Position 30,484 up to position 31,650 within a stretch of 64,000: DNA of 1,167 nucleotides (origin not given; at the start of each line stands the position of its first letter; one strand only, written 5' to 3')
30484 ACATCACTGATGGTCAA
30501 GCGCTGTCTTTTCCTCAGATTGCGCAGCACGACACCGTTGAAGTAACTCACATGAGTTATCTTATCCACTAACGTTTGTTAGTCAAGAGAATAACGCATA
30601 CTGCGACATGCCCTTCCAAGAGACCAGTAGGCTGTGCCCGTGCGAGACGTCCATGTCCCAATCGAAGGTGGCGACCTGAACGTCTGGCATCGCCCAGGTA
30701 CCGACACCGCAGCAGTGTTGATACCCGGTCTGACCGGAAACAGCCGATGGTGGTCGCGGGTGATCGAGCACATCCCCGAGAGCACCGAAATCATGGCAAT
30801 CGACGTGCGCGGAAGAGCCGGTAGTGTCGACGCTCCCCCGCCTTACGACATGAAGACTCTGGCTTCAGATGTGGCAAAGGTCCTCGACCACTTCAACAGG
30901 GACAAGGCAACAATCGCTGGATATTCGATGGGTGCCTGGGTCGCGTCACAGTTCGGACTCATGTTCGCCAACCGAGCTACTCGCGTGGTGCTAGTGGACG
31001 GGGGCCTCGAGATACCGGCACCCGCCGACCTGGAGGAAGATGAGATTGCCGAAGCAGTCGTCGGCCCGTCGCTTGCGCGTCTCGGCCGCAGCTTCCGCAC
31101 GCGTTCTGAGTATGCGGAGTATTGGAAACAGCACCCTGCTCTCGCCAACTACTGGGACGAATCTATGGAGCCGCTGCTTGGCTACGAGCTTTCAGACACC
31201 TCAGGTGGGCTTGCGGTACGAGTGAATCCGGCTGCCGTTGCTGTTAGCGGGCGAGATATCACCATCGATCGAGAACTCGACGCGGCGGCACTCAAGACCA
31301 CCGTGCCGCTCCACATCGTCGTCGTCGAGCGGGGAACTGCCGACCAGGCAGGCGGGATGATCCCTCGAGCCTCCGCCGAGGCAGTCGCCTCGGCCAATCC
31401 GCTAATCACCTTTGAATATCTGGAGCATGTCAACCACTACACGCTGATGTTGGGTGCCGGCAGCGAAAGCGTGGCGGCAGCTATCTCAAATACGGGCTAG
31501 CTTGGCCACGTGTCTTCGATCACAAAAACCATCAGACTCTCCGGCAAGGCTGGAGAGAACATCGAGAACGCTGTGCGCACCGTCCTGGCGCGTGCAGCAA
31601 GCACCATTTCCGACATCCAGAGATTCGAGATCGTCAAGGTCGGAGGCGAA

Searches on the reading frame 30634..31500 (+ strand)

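Call 49: search_protein_families(library=pfam, proteins=[window:30634-31500:+], max_evalue=0.001)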
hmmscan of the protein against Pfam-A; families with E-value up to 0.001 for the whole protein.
window:30634-31500:+ (288 aa): 5 families
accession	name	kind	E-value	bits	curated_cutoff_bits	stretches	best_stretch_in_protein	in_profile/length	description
PF00561.26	Abhydrolase_1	-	1.3e-14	54.9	25.8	1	28-206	4-182/245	alpha/beta hydrolase fold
PF12697.13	Abhydrolase_6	-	6.9e-14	53.5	26.3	1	28-270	2-205/217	Alpha/beta hydrolase family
PF03096.20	Ndr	-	8e-05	21.9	23.3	1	72-122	81-131/283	Ndr family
PF00975.26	Thioesterase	-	8.8e-05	23.3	26.4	1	30-106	6-82/226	Thioesterase domain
PF12146.15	Hydrolase_4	-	0.0004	20.2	27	1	27-130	7-116/239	Serine aminopeptidase, S33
